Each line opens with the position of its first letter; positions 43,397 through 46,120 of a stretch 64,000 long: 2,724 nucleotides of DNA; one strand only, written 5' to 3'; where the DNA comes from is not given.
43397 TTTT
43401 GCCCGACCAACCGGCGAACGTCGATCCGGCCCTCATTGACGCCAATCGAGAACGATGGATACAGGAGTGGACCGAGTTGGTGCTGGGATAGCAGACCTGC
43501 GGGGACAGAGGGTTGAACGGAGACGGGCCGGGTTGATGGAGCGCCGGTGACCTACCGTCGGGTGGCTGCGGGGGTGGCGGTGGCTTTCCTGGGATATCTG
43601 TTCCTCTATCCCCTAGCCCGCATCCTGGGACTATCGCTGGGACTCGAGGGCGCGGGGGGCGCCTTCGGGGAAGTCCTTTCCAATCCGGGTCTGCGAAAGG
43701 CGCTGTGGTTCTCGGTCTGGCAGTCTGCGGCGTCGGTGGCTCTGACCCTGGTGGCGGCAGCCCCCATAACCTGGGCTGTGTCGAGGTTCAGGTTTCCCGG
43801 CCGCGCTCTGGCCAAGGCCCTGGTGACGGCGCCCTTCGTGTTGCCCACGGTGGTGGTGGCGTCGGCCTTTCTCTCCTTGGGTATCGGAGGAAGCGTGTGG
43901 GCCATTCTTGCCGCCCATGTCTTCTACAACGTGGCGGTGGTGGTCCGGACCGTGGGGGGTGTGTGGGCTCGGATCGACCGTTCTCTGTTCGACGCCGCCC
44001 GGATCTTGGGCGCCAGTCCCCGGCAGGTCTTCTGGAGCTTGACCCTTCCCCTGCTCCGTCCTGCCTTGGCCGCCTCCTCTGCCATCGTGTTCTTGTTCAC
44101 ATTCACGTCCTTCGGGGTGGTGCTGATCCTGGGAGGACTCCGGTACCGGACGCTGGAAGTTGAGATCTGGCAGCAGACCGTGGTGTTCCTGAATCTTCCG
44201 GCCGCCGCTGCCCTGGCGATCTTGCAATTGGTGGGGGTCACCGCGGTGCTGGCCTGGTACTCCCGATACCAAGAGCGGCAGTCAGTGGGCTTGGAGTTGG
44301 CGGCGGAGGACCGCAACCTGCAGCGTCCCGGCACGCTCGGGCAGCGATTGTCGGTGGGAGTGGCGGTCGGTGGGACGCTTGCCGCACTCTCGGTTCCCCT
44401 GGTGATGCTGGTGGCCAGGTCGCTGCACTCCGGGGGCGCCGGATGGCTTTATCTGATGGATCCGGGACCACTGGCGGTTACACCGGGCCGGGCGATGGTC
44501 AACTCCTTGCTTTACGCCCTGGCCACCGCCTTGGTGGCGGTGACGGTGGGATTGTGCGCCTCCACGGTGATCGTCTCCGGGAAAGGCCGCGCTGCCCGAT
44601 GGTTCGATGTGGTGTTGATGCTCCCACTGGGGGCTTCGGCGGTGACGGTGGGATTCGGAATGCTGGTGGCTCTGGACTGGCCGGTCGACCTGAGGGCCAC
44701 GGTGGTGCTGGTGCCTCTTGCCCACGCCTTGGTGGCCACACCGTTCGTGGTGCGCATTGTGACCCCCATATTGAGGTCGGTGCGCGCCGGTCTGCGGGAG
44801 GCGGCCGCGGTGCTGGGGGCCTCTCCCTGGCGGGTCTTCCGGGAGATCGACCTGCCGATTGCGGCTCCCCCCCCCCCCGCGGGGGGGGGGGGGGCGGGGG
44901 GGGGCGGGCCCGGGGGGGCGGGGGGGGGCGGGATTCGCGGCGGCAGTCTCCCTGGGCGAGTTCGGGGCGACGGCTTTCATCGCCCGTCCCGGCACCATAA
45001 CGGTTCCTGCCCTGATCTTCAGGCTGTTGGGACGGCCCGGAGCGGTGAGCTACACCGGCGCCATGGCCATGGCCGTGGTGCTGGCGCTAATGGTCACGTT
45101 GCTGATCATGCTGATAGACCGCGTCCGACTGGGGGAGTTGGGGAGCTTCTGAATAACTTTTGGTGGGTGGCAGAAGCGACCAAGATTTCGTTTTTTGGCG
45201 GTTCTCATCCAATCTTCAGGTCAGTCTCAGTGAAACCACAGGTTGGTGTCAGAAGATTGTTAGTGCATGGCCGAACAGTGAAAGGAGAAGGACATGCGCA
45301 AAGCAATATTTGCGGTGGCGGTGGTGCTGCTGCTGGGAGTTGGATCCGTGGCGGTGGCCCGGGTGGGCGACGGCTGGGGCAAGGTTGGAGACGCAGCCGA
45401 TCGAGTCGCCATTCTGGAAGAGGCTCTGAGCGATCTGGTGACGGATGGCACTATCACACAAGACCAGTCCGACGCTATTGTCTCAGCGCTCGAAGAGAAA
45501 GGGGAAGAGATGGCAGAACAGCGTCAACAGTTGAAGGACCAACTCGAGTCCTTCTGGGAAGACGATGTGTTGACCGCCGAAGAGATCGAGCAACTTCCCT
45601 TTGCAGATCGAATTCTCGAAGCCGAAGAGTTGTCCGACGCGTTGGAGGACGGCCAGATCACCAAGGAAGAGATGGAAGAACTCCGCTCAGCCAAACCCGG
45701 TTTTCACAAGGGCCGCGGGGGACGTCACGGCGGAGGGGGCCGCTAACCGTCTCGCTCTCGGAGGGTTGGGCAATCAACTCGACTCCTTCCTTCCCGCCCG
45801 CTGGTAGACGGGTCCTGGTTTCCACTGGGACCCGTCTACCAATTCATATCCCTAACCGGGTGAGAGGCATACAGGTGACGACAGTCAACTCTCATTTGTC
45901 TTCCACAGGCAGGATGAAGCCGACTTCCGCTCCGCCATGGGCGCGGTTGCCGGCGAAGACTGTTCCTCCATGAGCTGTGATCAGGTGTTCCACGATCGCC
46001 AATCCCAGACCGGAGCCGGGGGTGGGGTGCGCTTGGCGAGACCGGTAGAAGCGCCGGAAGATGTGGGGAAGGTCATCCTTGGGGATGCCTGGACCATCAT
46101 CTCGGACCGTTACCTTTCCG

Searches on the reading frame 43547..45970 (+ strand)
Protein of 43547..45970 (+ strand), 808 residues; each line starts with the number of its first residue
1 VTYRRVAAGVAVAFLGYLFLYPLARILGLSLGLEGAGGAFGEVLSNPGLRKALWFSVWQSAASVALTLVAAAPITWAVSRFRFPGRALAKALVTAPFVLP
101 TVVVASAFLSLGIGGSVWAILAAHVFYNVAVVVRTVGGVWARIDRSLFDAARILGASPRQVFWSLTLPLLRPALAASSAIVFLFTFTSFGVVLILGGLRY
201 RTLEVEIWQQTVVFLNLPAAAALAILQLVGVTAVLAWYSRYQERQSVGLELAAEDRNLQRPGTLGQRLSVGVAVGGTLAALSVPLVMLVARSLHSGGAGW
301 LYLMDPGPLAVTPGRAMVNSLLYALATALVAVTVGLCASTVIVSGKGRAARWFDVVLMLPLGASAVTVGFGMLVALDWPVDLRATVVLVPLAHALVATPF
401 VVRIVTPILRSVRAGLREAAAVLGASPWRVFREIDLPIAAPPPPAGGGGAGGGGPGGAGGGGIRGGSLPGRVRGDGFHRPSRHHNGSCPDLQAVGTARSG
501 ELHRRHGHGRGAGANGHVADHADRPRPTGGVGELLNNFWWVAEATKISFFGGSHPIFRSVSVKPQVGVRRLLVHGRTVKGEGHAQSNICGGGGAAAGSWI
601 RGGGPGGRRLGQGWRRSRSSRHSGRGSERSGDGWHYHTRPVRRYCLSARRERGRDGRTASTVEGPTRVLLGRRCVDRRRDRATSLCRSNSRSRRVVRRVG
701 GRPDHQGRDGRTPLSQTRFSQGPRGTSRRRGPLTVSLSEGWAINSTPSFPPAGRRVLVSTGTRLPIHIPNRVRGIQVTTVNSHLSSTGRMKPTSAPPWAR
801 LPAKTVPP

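Call 70: search_protein_families(library=pfam, proteins=[window:43547-45970:+], max_evalue=0.00001)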
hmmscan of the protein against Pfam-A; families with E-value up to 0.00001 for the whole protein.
window:43547-45970:+ (808 aa): 1 family
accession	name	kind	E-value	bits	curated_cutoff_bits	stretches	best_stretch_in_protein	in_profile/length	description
PF00528.27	BPD_transp_1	-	1.7e-21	77.2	26.4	2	75-242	7-179/184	Binding-protein-dependent transport system inner membrane component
